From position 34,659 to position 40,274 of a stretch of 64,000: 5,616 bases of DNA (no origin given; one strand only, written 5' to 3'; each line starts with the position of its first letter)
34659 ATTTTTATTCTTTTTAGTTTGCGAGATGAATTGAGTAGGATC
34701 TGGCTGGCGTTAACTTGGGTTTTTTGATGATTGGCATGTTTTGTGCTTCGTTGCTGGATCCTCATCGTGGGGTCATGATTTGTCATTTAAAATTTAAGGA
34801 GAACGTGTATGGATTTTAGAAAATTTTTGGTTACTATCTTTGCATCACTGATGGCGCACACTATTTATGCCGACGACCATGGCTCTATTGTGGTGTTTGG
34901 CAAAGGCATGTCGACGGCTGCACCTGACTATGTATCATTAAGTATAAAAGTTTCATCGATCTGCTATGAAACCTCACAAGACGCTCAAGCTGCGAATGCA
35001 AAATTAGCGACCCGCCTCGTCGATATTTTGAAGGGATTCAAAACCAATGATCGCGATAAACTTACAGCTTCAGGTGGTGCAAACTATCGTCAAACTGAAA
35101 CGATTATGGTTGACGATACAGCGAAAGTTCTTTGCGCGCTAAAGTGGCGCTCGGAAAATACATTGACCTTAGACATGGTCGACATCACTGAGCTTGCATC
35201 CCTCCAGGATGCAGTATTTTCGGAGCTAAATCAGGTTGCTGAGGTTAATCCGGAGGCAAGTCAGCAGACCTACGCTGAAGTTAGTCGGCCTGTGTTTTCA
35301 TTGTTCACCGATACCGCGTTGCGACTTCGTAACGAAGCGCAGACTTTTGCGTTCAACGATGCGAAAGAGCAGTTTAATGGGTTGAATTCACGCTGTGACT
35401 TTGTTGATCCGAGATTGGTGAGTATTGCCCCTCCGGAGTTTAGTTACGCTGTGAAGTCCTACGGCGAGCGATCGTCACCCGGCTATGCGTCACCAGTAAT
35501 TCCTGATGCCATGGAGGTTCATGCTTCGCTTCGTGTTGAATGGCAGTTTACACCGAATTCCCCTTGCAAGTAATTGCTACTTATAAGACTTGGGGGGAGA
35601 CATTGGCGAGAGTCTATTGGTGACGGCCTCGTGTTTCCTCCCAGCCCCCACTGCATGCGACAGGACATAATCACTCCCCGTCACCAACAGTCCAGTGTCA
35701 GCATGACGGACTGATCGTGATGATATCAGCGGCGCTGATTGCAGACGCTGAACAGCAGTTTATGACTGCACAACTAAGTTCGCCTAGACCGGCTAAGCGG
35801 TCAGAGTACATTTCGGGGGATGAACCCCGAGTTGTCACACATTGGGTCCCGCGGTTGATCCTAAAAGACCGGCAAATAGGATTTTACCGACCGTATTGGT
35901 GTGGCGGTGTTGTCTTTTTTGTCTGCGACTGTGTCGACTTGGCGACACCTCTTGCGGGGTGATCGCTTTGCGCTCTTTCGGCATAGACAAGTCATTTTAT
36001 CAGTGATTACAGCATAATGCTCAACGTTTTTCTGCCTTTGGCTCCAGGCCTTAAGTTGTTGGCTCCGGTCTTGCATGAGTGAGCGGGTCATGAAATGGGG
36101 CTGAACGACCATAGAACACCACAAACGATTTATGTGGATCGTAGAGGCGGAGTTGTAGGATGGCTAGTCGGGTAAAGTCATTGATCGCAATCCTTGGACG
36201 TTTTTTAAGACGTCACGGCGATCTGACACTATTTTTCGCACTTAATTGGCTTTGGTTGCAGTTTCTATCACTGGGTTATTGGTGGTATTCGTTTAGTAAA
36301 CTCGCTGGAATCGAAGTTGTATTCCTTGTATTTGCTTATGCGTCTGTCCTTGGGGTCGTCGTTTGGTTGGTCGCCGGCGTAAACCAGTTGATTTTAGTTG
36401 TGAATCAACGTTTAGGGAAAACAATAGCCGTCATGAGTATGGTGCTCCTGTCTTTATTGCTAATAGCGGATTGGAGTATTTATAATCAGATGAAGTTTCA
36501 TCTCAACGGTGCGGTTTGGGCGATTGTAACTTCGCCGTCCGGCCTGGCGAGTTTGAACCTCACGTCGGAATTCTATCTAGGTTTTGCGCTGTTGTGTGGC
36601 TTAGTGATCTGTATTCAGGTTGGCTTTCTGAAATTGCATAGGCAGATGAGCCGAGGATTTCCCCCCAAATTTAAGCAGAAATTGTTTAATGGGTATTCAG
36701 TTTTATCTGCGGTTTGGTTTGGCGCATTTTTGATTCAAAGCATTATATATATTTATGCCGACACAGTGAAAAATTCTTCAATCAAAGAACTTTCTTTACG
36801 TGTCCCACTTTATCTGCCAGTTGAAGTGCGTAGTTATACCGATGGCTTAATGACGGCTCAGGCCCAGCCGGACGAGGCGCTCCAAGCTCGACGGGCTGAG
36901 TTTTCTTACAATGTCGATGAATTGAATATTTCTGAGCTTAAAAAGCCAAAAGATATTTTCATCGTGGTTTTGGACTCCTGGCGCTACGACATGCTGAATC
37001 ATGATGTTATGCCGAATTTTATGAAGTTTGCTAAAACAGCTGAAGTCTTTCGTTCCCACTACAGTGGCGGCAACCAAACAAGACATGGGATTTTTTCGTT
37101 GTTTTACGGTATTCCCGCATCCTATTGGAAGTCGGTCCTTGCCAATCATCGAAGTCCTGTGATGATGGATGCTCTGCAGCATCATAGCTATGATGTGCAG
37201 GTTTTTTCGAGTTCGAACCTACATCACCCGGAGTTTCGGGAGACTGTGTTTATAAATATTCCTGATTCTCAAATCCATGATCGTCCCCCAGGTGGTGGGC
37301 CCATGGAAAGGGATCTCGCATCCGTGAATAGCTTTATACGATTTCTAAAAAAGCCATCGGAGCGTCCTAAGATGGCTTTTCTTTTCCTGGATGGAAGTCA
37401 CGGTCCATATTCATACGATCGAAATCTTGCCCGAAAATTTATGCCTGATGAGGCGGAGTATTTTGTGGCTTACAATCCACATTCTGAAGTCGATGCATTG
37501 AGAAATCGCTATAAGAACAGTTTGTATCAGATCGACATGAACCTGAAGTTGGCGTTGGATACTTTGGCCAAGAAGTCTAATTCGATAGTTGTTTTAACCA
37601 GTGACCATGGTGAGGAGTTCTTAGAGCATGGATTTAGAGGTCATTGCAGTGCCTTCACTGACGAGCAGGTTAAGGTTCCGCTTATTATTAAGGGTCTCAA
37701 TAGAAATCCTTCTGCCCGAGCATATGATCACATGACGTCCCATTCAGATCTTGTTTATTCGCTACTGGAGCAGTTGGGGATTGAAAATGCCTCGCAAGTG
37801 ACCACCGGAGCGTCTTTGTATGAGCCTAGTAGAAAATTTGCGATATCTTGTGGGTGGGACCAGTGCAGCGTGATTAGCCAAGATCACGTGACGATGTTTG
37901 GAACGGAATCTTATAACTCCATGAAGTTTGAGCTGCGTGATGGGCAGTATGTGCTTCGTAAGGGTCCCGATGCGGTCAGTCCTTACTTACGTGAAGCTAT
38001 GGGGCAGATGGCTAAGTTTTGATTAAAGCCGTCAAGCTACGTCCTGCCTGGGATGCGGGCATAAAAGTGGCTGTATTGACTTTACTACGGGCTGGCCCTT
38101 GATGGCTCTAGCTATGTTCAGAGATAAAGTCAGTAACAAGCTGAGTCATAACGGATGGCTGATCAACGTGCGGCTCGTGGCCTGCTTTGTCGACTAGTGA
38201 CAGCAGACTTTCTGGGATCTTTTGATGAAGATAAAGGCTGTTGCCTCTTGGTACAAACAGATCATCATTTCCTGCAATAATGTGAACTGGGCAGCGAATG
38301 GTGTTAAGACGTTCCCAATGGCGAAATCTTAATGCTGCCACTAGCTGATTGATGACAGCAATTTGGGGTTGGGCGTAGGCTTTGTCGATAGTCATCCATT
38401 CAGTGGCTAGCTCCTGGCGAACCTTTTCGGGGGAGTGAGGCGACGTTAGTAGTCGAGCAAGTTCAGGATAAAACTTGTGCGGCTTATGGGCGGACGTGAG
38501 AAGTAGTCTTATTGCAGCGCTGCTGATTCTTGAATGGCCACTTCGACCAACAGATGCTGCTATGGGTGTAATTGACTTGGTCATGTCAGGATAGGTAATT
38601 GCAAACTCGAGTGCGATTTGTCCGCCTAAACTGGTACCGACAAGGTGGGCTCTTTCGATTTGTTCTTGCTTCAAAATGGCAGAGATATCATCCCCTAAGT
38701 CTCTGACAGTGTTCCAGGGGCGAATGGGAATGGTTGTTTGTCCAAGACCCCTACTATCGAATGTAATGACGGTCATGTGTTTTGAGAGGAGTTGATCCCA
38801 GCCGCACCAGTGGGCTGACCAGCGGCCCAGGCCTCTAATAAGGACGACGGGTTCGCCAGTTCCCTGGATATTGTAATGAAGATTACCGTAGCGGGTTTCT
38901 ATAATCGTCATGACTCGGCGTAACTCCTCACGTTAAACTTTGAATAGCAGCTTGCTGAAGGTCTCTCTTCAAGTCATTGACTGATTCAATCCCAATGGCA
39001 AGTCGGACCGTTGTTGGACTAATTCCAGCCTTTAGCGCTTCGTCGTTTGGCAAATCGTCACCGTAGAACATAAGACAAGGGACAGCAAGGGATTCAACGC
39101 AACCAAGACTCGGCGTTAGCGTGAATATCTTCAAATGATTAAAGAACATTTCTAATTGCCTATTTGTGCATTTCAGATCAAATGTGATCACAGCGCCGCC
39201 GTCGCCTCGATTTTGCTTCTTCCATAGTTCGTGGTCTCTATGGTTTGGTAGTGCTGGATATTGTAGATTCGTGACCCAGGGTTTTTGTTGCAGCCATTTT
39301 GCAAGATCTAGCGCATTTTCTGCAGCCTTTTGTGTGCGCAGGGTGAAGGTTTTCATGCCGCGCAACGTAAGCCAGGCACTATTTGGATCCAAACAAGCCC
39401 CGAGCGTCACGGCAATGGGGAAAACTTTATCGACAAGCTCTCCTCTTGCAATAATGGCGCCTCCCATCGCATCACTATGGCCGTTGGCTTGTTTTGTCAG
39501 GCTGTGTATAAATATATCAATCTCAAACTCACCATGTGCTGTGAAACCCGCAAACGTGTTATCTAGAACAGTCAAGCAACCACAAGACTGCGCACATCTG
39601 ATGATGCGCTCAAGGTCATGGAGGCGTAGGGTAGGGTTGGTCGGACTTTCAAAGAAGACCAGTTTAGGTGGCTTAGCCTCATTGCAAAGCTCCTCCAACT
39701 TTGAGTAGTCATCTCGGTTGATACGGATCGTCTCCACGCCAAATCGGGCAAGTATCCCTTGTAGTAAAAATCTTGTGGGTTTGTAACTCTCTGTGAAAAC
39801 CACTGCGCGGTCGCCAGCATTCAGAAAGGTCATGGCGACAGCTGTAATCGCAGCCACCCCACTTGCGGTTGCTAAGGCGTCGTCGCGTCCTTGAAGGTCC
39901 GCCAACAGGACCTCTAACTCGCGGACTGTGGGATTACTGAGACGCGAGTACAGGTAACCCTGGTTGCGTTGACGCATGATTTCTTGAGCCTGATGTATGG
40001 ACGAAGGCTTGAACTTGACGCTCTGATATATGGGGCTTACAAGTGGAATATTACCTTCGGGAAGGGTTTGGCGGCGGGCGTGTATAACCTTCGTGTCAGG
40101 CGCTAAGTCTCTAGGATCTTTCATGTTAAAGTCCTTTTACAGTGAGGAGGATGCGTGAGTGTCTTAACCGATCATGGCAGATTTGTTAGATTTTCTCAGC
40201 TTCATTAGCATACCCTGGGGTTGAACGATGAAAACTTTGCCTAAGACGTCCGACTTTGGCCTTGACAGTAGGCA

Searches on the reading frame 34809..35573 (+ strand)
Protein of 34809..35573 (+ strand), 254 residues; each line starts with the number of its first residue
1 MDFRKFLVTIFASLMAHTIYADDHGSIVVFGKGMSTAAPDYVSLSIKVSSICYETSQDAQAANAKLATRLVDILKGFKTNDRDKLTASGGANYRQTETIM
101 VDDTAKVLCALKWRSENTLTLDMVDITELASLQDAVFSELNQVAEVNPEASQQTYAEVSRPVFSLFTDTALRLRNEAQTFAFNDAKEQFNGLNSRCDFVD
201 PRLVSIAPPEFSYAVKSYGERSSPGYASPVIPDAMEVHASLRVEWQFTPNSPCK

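Call 78: search_protein_families(library=pfam, proteins=[window:34809-35573:+], max_evalue=0.0001)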
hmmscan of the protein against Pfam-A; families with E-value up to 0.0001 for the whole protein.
window:34809-35573:+ (254 aa): 1 family
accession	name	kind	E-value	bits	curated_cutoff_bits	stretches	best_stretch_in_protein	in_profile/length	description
PF04402.19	SIMPL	-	5.9e-11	43.4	25.2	1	27-245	1-205/205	Protein of unknown function (DUF541)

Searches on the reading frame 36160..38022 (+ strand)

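Call 11: search_protein_families(library=pfam, proteins=[window:36160-38022:+], max_evalue=0.001)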
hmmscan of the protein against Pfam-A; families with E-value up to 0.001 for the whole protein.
window:36160-38022:+ (620 aa): 2 families
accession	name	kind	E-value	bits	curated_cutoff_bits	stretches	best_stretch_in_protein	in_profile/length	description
PF00884.28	Sulfatase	-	2.3e-29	103.1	25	1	265-541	2-301/301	Sulfatase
PF11893.13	DUF3413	-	4.5e-15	56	27.1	1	25-228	18-214/248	Domain of unknown function (DUF3413)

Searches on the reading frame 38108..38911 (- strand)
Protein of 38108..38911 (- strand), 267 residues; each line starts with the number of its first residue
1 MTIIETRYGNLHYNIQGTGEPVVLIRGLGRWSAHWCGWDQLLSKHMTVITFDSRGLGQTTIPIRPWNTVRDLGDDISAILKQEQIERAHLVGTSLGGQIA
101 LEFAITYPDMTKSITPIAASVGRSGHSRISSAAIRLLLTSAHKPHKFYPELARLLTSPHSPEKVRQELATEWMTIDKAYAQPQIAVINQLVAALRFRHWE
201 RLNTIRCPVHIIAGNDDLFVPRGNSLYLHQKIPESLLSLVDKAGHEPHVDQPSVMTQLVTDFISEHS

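Call 78: search_protein_families(library=pfam, proteins=[window:38108-38911:-], max_evalue=0.0001)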
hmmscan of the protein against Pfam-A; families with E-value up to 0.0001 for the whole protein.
window:38108-38911:- (267 aa): 4 families
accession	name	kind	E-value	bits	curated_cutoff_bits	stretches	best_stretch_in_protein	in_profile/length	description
PF00561.26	Abhydrolase_1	-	2e-24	87.1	25.8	1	21-251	2-244/245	alpha/beta hydrolase fold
PF12697.13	Abhydrolase_6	-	1.7e-17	65.3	26.3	1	22-252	1-211/217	Alpha/beta hydrolase family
PF12146.15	Hydrolase_4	-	1.4e-12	47.9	27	1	39-251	25-238/239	Serine aminopeptidase, S33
PF03096.20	Ndr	-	2.7e-05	23.5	23.3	0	65-127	78-140/283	Ndr family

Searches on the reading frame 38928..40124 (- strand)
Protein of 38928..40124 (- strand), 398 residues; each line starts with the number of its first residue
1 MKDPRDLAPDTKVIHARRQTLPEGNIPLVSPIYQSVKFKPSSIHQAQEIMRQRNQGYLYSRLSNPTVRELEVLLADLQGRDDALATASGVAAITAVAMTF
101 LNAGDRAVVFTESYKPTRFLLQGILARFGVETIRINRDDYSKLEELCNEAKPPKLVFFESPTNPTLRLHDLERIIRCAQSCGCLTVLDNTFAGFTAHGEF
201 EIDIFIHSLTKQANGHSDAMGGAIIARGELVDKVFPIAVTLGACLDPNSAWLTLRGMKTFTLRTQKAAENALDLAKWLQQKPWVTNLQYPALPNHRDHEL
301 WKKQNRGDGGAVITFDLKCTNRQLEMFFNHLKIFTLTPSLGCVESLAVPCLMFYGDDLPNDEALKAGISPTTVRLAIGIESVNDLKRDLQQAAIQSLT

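Call 78: search_protein_families(library=pfam, proteins=[window:38928-40124:-], max_evalue=0.0001)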
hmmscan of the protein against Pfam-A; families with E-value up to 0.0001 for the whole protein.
window:38928-40124:- (398 aa): 2 families
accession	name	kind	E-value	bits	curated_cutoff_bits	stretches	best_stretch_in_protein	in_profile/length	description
PF01053.26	Cys_Met_Meta_PP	-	1.5e-103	346.7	27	1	10-392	1-379/381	Cys/Met metabolism PLP-dependent enzyme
PF00155.27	Aminotran_1_2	-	5.9e-10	39.3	19.7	1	62-197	38-194/361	Aminotransferase class I and II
